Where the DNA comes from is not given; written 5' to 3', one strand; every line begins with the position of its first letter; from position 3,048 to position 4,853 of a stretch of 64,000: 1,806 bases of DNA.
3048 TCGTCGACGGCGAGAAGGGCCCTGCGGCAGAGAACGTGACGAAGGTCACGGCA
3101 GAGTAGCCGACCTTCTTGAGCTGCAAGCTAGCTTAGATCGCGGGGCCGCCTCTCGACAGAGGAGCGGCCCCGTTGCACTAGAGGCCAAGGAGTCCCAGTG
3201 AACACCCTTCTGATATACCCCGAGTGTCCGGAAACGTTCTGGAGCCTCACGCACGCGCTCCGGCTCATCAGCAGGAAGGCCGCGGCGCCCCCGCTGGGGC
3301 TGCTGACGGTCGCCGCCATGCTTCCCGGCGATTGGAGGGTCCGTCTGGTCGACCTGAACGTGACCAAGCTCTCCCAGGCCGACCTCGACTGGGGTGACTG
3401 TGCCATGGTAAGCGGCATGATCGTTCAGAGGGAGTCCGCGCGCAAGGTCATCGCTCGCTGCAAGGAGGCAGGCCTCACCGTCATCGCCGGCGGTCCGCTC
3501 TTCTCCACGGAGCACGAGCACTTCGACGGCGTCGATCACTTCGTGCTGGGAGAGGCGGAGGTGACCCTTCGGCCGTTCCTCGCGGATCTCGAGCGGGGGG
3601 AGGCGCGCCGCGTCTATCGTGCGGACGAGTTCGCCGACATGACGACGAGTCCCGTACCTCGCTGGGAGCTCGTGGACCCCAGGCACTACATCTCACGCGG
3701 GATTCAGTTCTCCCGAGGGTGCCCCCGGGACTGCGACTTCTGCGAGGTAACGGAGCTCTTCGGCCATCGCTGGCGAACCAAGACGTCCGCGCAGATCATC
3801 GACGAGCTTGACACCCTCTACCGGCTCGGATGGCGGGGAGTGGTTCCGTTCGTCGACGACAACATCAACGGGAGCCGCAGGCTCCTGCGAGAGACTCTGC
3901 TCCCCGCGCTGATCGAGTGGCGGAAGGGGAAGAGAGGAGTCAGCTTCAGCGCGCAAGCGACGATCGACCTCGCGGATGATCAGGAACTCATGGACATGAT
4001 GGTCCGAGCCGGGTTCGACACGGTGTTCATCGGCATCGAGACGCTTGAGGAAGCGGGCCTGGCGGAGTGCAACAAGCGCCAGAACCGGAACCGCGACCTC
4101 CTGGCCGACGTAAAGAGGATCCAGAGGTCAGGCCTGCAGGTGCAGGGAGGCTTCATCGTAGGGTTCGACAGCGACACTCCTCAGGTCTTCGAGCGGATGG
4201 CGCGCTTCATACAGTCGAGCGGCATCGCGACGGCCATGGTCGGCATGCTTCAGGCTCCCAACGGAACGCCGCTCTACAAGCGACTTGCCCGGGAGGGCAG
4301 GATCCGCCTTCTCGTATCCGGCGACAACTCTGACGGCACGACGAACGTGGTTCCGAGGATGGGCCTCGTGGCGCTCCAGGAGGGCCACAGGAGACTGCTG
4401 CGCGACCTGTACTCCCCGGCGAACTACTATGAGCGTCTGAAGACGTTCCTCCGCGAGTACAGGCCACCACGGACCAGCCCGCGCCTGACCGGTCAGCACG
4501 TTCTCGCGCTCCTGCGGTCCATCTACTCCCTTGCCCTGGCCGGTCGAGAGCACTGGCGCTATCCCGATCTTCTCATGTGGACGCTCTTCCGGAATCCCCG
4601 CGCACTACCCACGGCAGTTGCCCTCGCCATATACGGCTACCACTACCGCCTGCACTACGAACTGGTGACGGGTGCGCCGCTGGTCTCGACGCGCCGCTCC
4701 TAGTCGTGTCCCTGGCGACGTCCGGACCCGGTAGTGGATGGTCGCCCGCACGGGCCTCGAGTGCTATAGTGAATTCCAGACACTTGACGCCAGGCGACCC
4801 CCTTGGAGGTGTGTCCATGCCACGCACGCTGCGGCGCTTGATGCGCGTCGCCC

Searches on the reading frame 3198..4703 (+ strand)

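Call 83: search_protein_families(library=pfam, proteins=[window:3198-4703:+], max_evalue=0.00001)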
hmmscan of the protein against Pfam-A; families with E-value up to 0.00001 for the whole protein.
window:3198-4703:+ (501 aa): 3 families
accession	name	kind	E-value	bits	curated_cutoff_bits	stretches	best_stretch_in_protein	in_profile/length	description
PF13282.11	DUF4070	-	6.3e-30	104.5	22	1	357-485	1-133/144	Domain of unknown function (DUF4070)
PF04055.27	Radical_SAM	-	1.6e-16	61.3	29.5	1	169-338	1-166/166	Radical SAM superfamily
PF02310.24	B12-binding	-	1.1e-10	41.8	32.1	1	24-125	6-118/121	B12 binding domain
